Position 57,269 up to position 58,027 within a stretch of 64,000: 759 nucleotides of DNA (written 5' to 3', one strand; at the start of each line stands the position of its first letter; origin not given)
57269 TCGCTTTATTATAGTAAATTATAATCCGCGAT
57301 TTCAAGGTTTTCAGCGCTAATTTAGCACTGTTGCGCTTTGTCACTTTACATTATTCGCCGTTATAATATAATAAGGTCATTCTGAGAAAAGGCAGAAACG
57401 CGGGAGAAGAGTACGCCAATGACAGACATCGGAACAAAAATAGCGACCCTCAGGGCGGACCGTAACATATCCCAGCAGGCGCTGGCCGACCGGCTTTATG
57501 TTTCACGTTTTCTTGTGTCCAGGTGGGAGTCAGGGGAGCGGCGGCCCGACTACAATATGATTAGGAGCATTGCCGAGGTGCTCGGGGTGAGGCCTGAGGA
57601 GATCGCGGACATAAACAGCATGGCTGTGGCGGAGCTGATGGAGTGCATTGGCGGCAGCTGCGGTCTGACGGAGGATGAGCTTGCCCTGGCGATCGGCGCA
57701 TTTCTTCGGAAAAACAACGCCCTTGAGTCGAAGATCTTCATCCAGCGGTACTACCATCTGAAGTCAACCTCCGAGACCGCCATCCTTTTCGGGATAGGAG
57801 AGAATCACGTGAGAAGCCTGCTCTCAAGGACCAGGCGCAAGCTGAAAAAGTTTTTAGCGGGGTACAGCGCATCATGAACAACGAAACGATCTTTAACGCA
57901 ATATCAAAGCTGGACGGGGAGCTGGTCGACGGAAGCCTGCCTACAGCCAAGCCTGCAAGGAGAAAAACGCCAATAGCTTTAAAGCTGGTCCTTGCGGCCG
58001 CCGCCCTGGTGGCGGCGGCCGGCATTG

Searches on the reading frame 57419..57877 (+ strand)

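Call 75: search_protein_families(library=ncbifam, proteins=[window:57419-57877:+], max_evalue=0.01)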
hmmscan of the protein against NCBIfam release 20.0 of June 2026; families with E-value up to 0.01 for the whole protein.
window:57419-57877:+ (152 aa): 19 families
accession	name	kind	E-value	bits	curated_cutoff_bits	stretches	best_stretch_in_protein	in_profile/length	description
NF041951.1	phage_RstR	subfamily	1.2e-10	41.6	80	1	4-59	3-58/108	RstR family transcriptional repressor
TIGR02937.1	sigma70-ECF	superfamily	2.5e-09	37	42.9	1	86-146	105-165/165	sigma-70 family RNA polymerase sigma factor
TIGR03070.1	couple_hipB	subfamily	1.9e-07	30.9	71.65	1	2-57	1-56/58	type II toxin-antitoxin system Y4mF family antitoxin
TIGR00270.2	TIGR00270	equivalog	1.3e-05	25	110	1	3-58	75-130/159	multiprotein bridging factor aMBF1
NF038139.1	Reg_Aceta_RamB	equivalog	2.2e-05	23.3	700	1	4-77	3-77/465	acetate metabolism transcriptional regulator RamB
TIGR03830.1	CxxCG_CxxCG_HTH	subfamily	3.9e-05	23.4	61.8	1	5-49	67-111/127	type II TA system antitoxin MqsA family protein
TIGR02980.1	SigBFG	subfamily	4.3e-05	23.3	234.35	0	88-144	168-224/227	SigB/SigF/SigG family RNA polymerase sigma factor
NF007257.0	PRK09706.1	subfamily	4.5e-05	23.3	101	1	4-59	6-61/135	transcriptional repressor DicA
NF003162.0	PRK04140.1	equivalog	7.7e-05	21.9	263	1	5-61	128-184/317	transcriptional regulator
NF006015.0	PRK08154.1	subfamily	8.1e-05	21.9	204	1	2-74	29-101/314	anaerobic benzoate catabolism transcriptional regulator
NF047948.1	male_kill_WMK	equivalog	0.00052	19.6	300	1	3-59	5-61/300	WO male-killing family protein Wmk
TIGR02983.1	SigE-fam_strep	subfamily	0.0015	18.5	141.55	1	90-145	102-157/162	SigE family RNA polymerase sigma factor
NF004113.0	PRK05602.1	equivalog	0.003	17.2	208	1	110-148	165-203/211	RNA polymerase sigma factor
NF058625.1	sigma_PG0214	equivalog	0.0036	17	130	1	105-146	120-161/170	GFO_1088 family ECF-type sigma factor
NF008891.0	PRK11924.1-5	subfamily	0.0058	16.8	259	1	106-149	123-166/171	RNA polymerase sigma factor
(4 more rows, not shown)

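Call 76: search_protein_families(library=pfam, proteins=[window:57419-57877:+], max_evalue=0.01)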
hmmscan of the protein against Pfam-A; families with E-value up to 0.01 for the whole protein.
window:57419-57877:+ (152 aa): 9 families
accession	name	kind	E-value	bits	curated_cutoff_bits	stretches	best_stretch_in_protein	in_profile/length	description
PF01381.28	HTH_3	-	8.5e-14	51.8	23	1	8-62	1-55/55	Helix-turn-helix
PF13560.12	HTH_31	-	2.6e-12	47.3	27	1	4-63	2-62/64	Helix-turn-helix domain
PF04545.22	Sigma70_r4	-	1e-08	35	24.1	1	102-144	8-50/50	Sigma-70, region 4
PF12844.13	HTH_19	-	1.7e-07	31.5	30.2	1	5-62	1-58/64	Helix-turn-helix domain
PF13443.12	HTH_26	-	7.1e-07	29.8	22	1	8-65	2-60/63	Cro/C1-type HTH DNA-binding domain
PF08281.18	Sigma70_r4_2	-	1.1e-06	28.7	25.7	1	103-142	15-54/54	Sigma-70, region 4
PF13384.12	HTH_23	-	0.00033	20.8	24.6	0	108-138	11-41/50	Homeodomain-like domain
PF23737.1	HTH_71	-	0.00082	19.7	27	1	111-141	15-45/50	HTH 3-helical bundle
PF23446.1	LysM1_NFP_LYK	-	0.0022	19.3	36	1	42-69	12-39/60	NFP/LYK LysM1 domain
